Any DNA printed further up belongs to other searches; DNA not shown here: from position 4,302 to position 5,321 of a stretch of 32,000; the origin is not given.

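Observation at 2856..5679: Two-gene module: SipW-type signal peptidase plus a cognate substrate that is a TasA/camelysin-like head fused to Ig-like domains and an RCC1 propeller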

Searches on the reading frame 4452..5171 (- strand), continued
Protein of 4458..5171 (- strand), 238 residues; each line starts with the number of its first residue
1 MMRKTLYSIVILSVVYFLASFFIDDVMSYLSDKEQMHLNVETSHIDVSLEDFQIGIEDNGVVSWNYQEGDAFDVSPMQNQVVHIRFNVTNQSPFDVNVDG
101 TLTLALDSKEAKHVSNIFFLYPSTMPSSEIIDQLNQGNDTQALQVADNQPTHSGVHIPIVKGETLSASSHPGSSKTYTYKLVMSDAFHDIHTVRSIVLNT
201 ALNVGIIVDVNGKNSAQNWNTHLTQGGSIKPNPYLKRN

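Call 57: find_homologous_proteins(query=A4, max_evalue=0.001)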
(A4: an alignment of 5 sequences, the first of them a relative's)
Query A4 (5 sequences) (220 aa, profile of the alignment): 142 proteins with E <= 0.001 among 8000 candidates; the best 120 are listed.
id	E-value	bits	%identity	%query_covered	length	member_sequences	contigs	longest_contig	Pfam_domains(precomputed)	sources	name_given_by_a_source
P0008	3.7e-96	339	50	97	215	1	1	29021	-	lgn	-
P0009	4.4e-96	339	37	86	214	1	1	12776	-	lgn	-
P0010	3.0e-92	326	95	100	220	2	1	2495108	PF12389.14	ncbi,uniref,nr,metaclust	ncbi:hypothetical protein AOC36_09245 [Erysipelothrix larvae]|uniref:SipW-cognate class signal pepti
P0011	8.5e-77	276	49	97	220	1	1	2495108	-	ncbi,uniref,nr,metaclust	ncbi:hypothetical protein AOC36_01665 [Erysipelothrix larvae]|uniref:SipW-cognate class signal pepti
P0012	1.2e-76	275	29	86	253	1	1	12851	-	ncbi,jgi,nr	ncbi:MAG: hypothetical protein LBU20_01670 [Candidatus Nomurabacteria bacterium]|jgi:hypothetical pr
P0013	1.2e-76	275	32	98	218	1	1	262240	-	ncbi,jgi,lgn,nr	ncbi:MAG: M73 family metallopeptidase [Candidatus Nomurabacteria bacterium]|jgi:hypothetical protein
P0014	2.5e-75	271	47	98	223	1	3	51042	PF12389.14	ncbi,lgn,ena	-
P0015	1.4e-66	242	31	90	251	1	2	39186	PF12389.14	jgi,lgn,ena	-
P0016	2.6e-66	241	32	90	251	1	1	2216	PF12389.14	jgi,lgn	jgi:hypothetical protein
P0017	6.0e-66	240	31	90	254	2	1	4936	PF12389.14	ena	-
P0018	1.4e-64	236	41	96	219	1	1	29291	PF12389.14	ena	-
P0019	1.2e-63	233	44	87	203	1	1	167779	PF12389.14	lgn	-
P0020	1.6e-63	232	29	93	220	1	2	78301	-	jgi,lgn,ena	jgi:hypothetical protein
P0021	5.9e-62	227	27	97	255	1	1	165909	-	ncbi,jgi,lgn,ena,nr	ncbi:CalY family protein [Candidatus Saccharibacteria bacterium]|nr:CalY family protein [Candidatus 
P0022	8.1e-62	227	40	98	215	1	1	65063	PF12389.14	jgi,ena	jgi:hypothetical protein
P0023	7.7e-61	223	39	98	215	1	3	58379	PF12389.14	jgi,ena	-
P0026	3.1e-58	215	36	90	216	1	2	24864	PF12389.14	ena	-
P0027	4.6e-58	214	39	97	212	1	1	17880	PF12389.14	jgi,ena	jgi:Camelysin metallo-endopeptidase.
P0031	1.2e-54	203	33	92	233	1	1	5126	PF12389.14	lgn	-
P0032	1.4e-54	203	40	96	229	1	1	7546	PF12389.14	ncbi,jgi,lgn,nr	ncbi:MAG: M73 family metallopeptidase [Clostridiales bacterium]|jgi:hypothetical protein|nr:M73 fami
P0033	2.7e-54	202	38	96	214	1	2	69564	PF12389.14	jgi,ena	-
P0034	2.9e-54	202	31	90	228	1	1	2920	PF12389.14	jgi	jgi:predicted ribosomally synthesized peptide with SipW-like signal peptide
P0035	1.4e-53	200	41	85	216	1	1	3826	PF12389.14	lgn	-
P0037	5.4e-52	194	40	92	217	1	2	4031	PF12389.14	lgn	-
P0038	5.6e-51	191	34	92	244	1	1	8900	PF12389.14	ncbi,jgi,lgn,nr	ncbi:MAG: M73 family metallopeptidase [Candidatus Nomurabacteria bacterium]|jgi:hypothetical protein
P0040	1.9e-49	186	43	77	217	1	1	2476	PF12389.14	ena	-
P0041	2.1e-48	183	31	96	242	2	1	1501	PF12389.14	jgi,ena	-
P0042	1.0e-47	180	35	87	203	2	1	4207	PF12389.14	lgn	-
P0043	5.5e-47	178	33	98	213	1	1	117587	PF12389.14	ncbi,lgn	-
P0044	5.5e-47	178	35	88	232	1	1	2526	PF12389.14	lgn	-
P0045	1.9e-46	176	36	89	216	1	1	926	PF12389.14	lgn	-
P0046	2.0e-46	176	37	73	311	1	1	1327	PF12389.14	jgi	jgi:hypothetical protein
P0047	5.7e-46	175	33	96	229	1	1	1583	PF12389.14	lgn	-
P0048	6.0e-46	175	37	97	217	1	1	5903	PF12389.14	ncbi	-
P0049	9.7e-46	174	34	90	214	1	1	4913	PF12389.14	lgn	-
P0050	1.6e-45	173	31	97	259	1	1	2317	PF12389.14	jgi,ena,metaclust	metaclust:\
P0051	6.1e-45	171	35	90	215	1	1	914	PF12389.14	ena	-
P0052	2.3e-44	169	27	91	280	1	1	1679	PF12389.14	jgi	-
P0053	3.6e-44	169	33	98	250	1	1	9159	PF12389.14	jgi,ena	-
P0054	1.2e-43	167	39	43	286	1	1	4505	PF12389.14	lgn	-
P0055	1.4e-43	167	32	98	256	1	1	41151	PF12389.14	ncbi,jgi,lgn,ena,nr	ncbi:CalY family protein [Candidatus Saccharibacteria bacterium]|nr:CalY family protein [Candidatus 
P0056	1.6e-43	167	41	41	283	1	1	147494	PF12389.14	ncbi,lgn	ncbi:MAG: TasA family protein [Candidatus Saccharimonadales bacterium]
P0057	2.3e-43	166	33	90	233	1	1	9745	PF12389.14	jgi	jgi:hypothetical protein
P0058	2.4e-43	166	32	90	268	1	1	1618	PF12389.14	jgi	jgi:hypothetical protein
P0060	8.6e-43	164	30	95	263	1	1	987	PF12389.14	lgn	-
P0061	1.3e-42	164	35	82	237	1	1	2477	PF12389.14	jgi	jgi:hypothetical protein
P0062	1.4e-42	164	27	94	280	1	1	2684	PF12389.14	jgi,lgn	-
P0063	1.7e-42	163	33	98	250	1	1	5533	PF12389.14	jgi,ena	-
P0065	5.7e-42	162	28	90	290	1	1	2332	PF12389.14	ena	-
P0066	6.0e-42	162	40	43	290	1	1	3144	PF12389.14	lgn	-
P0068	9.8e-42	161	37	83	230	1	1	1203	PF12389.14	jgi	jgi:hypothetical protein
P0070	1.6e-41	160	35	89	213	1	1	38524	PF12389.14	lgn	-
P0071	2.1e-41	160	29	95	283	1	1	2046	PF12389.14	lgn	-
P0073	4.2e-41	159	38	44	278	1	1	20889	PF12389.14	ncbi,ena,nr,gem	ncbi:CalY family protein [Microgenomates group bacterium]|nr:CalY family protein [Microgenomates gro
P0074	2.5e-40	156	29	97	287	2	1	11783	PF12389.14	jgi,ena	-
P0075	2.8e-40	156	30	87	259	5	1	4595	PF12389.14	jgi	jgi:hypothetical protein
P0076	6.0e-40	155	38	90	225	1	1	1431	PF12389.14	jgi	jgi:hypothetical protein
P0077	6.3e-40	155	30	100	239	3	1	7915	PF12389.14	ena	-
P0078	6.5e-40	155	35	90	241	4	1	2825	PF12389.14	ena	-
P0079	7.8e-40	155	30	98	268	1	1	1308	PF12389.14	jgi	jgi:hypothetical protein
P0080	2.5e-39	153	31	97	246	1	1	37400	PF12389.14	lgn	-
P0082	4.3e-39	152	40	83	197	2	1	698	PF12389.14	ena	-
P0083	4.9e-39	152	31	95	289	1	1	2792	PF12389.14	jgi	jgi:hypothetical protein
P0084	1.1e-38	151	31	100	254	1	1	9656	PF12389.14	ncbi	-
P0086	1.3e-38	151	31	90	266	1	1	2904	PF12389.14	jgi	jgi:hypothetical protein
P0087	1.3e-38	151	35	66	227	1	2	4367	PF12389.14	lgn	-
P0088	1.5e-38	150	33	81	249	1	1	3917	PF12389.14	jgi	jgi:hypothetical protein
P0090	5.8e-38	149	45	37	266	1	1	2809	PF12389.14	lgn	-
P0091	6.6e-38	148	32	100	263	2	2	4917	PF12389.14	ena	-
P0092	7.3e-38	148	33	96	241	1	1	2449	PF12389.14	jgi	jgi:predicted ribosomally synthesized peptide with SipW-like signal peptide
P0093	1.4e-37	147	27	98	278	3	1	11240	PF12389.14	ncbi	-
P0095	1.8e-37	147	30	98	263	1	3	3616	PF12389.14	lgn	-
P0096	2.1e-37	147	37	86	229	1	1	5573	PF12389.14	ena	-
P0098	6.0e-37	145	31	85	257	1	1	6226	PF12389.14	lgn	-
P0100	1.2e-36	144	29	79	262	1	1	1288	PF12389.14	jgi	jgi:hypothetical protein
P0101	1.3e-36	144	32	89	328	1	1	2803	PF12389.14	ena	-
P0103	1.7e-36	144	31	86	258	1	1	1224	PF12389.14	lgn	-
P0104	1.8e-36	144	47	34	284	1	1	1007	PF12389.14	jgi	-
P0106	5.2e-36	142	28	97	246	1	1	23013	PF12389.14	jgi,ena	-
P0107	5.6e-36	142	32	96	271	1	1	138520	PF12389.14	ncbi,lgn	-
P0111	2.0e-35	140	32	98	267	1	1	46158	PF12389.14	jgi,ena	-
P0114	3.4e-35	140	30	84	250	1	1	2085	PF12389.14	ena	-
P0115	8.3e-35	138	31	86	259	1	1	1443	PF12389.14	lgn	-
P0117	1.8e-34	137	28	99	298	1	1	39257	PF12389.14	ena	-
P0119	2.9e-34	136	36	90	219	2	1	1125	PF12389.14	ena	-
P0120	3.1e-34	136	26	85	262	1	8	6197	PF12389.14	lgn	-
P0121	6.8e-34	135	28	90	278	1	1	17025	PF12389.14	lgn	-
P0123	2.6e-33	133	29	98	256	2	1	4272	PF12389.14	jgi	-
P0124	3.2e-33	133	33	96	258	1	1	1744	PF12389.14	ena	-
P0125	5.6e-33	132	31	89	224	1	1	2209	PF12389.14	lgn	-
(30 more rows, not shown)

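Call 58: find_encoding_contigs(protein=P0010, flank=8000, max_places=3)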
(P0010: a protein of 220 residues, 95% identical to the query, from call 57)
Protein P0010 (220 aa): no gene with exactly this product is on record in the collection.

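Call 59: find_encoding_contigs(protein=P0011, flank=8000, max_places=3)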
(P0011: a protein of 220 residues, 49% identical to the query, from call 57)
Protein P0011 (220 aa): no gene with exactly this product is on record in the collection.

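Call 60: find_encoding_contigs(protein=P0014, flank=7000, max_places=2)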
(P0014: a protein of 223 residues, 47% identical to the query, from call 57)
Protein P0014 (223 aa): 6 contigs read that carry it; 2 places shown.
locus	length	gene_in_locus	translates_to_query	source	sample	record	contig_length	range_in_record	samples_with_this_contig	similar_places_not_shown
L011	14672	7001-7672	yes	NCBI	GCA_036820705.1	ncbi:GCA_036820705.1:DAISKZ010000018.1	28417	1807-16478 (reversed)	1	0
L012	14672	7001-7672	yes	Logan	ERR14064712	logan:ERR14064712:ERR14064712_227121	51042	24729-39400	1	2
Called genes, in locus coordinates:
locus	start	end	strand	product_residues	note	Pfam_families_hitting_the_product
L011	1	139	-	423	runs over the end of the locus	PF12706:Lactamase_B_2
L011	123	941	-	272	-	PF00528:BPD_transp_1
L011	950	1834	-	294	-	PF00528:BPD_transp_1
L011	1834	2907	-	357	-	PF00005:ABC_tran, PF00004:AAA (faint), PF13304:AAA_21 (faint)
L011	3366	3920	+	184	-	-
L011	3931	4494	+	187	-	-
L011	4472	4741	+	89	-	-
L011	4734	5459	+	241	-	-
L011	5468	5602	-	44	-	-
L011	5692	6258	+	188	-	PF21172:CueP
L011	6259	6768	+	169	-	PF25084:LbH_EIF2B, PF14602:Hexapep_2 (faint), PF25087:GMPPB_C (weak), PF00132:Hexapep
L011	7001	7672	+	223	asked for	PF12389:Peptidase_M73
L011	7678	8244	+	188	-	-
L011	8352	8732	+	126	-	-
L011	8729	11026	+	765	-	PF16403:Bact_surface_Ig-like, PF25390:WD40_RLD, PF00415:RCC1, PF13540:RCC1_2 (weak), PF25390:WD40_RLD, PF00415:RCC1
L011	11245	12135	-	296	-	PF02872:5_nucleotid_C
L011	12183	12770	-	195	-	PF00149:Metallophos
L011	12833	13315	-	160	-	PF00578:AhpC-TSA, PF08534:Redoxin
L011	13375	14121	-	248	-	PF00881:Nitroreductase, PF28600:Nitroreductase_C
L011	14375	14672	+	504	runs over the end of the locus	PF00005:ABC_tran, PF13401:AAA_22 (faint), PF00005:ABC_tran, PF13304:AAA_21 (weak)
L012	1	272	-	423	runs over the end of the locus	PF12706:Lactamase_B_2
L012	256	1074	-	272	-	PF00528:BPD_transp_1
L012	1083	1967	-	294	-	PF00528:BPD_transp_1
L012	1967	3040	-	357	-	PF00005:ABC_tran, PF00004:AAA (faint), PF13304:AAA_21 (faint)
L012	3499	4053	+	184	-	-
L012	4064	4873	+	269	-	-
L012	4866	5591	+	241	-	-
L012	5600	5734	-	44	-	-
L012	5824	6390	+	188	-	PF21172:CueP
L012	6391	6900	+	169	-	PF25084:LbH_EIF2B, PF14602:Hexapep_2 (faint), PF25087:GMPPB_C (weak), PF00132:Hexapep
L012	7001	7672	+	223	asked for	PF12389:Peptidase_M73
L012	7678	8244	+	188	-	-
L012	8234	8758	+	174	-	-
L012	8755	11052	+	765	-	PF16403:Bact_surface_Ig-like, PF25390:WD40_RLD, PF00415:RCC1, PF13540:RCC1_2 (weak), PF25390:WD40_RLD, PF00415:RCC1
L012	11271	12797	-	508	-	PF00149:Metallophos, PF09587:PGA_cap (weak), PF02872:5_nucleotid_C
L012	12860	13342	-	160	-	PF00578:AhpC-TSA, PF08534:Redoxin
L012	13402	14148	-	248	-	PF00881:Nitroreductase, PF28600:Nitroreductase_C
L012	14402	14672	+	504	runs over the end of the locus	PF00005:ABC_tran, PF13401:AAA_22 (faint), PF00005:ABC_tran, PF13304:AAA_21 (weak)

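Call 61: find_encoding_contigs(protein=P0019, flank=7000, max_places=2)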
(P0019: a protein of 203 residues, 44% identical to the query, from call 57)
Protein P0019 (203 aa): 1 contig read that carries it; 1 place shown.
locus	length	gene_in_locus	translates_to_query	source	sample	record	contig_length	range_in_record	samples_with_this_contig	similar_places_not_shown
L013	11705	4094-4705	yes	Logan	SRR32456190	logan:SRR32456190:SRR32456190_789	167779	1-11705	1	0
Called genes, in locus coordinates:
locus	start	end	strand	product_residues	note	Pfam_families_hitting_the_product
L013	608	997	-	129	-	PF00903:Glyoxalase, PF12681:Glyoxalase_2, PF18029:Glyoxalase_6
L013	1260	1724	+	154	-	PF12900:Pyridox_ox_2, PF01243:PNPOx_N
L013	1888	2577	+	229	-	-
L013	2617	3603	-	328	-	-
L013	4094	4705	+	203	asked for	PF12389:Peptidase_M73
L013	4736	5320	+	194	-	-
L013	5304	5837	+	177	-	-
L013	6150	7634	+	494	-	PF05043:Mga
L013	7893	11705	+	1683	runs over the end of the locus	PF11974:bMG3 (faint), PF13620:CarboxypepD_reg (faint), PF17961:Big_8, PF22904:NOMO1-like_2nd (faint), PF05737:Collagen_bind, PF17802:SpaA, PF17210:SdrD_B (weak), PF17802:SpaA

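Call 62: find_encoding_contigs(protein=P0022, flank=7000, max_places=2)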
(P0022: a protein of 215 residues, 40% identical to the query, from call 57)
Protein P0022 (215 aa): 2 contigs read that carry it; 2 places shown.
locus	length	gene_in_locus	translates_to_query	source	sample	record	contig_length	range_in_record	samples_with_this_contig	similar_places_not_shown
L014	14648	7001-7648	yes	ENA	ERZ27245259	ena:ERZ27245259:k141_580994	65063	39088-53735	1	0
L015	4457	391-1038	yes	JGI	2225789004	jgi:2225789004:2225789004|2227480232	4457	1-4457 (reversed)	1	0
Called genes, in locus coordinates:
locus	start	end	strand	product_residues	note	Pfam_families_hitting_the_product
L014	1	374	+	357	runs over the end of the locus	PF03462:PCRF, PF00472:RF-1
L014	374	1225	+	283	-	PF17827:PrmC_N, PF06325:PrmA (weak), PF05175:MTS, PF12847:Methyltransf_18 (weak), PF01170:UPF0020 (faint), PF13847:Methyltransf_31, PF13649:Methyltransf_25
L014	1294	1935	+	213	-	PF01300:Sua5_yciO_yrdC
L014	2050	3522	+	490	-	PF13529:Peptidase_C39_2 (weak)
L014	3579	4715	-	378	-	-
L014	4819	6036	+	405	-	PF00464:SHMT, PF00155:Aminotran_1_2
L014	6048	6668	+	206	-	PF14681:UPRTase, PF00156:Pribosyltran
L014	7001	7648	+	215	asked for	PF12389:Peptidase_M73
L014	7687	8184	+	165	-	-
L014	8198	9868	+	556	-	PF16403:Bact_surface_Ig-like, PF00415:RCC1 (faint), PF25390:WD40_RLD, PF13540:RCC1_2 (weak)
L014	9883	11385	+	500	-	PF08279:HTH_11 (faint), PF08280:HTH_Mga (faint), PF05043:Mga, PF08270:PRD_Mga (weak)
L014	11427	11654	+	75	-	PF06612:DUF1146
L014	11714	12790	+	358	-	PF00953:Glycos_transf_4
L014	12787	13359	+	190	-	-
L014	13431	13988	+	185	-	-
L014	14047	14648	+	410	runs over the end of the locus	PF01171:ATP_bind_3, PF11734:TilS_C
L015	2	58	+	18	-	?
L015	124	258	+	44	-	-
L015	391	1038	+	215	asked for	PF12389:Peptidase_M73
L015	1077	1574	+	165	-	-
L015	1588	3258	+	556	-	PF16403:Bact_surface_Ig-like, PF00415:RCC1 (faint), PF25390:WD40_RLD, PF13540:RCC1_2 (weak)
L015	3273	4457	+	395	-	?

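Call 73: list_cluster_members(proteins=[P0010, P0011, P0001, P0002])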
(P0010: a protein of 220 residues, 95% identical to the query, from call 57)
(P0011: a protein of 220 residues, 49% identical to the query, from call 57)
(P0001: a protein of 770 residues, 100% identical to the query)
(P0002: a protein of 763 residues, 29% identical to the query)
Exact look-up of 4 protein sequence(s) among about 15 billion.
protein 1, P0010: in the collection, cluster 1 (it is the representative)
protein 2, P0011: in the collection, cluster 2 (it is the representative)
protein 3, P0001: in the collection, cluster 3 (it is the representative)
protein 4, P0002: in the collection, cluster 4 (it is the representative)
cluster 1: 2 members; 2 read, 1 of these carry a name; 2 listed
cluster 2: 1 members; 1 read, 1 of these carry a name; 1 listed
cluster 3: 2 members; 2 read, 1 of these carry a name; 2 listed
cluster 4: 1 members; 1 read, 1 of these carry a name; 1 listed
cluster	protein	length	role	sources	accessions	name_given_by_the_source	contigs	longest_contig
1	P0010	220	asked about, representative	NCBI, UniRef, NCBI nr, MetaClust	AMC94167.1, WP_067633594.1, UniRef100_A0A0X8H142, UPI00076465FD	hypothetical protein AOC36_09245 [Erysipelothrix larvae] | SipW-cognate class signal peptide n=1 Tax=Erysipelothrix larvae TaxID=1514105 ... | TasA family protein [Erysipelothrix larvae]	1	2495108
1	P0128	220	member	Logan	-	-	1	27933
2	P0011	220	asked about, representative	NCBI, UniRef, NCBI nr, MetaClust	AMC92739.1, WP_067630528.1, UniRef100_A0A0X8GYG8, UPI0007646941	hypothetical protein AOC36_01665 [Erysipelothrix larvae] | SipW-cognate class signal peptide n=1 Tax=Erysipelothrix larvae TaxID=1514105 ... | hypothetical protein [Erysipelothrix larvae]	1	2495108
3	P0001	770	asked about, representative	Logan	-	-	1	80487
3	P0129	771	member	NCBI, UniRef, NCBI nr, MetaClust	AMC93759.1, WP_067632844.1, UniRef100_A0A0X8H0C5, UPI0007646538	hypothetical protein AOC36_07105 [Erysipelothrix larvae] | Uncharacterized protein n=1 Tax=Erysipelothrix larvae TaxID=1514105 RepID=A0A0X8H0C5_9FIRM | immunoglobulin-like domain-containing protein [Erysipelothrix larvae]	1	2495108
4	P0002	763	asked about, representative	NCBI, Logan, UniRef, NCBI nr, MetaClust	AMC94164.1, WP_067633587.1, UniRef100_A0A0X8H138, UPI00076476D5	hypothetical protein AOC36_09230 [Erysipelothrix larvae] | Pesticidal crystal protein Cry22Aa Ig-like domain-containing protein n=1 ... | immunoglobulin-like domain-containing protein [Erysipelothrix larvae]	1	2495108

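Call 99: search_protein_families(library=pfam, proteins=[L014:8198-9865:+, L008:2849-3403:+, L012:7678-8241:+], max_evalue=0.01)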
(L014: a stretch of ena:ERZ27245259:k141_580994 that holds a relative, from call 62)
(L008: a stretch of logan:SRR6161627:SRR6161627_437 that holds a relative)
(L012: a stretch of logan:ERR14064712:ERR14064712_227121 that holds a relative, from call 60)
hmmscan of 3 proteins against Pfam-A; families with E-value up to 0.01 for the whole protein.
L014:8198-9865:+ (556 aa): 4 families
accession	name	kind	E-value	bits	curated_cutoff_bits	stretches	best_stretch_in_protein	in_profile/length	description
PF25390.1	WD40_RLD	-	3.4e-20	73.1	150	1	383-513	29-166/363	RCC1-like domain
PF00415.24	RCC1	-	8.2e-13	49.1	21.7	2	456-494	1-40/50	Regulator of chromosome condensation (RCC1) repeat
PF13540.12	RCC1_2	-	2.5e-12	46.6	22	2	387-416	1-30/30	Regulator of chromosome condensation (RCC1) repeat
PF16403.11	Bact_surface_Ig-like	-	3.3e-12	46.7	27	1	232-301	1-71/71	Bacterial surface protein, Ig-like domain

L008:2849-3403:+ (185 aa): 0 families

L012:7678-8241:+ (188 aa): 0 families
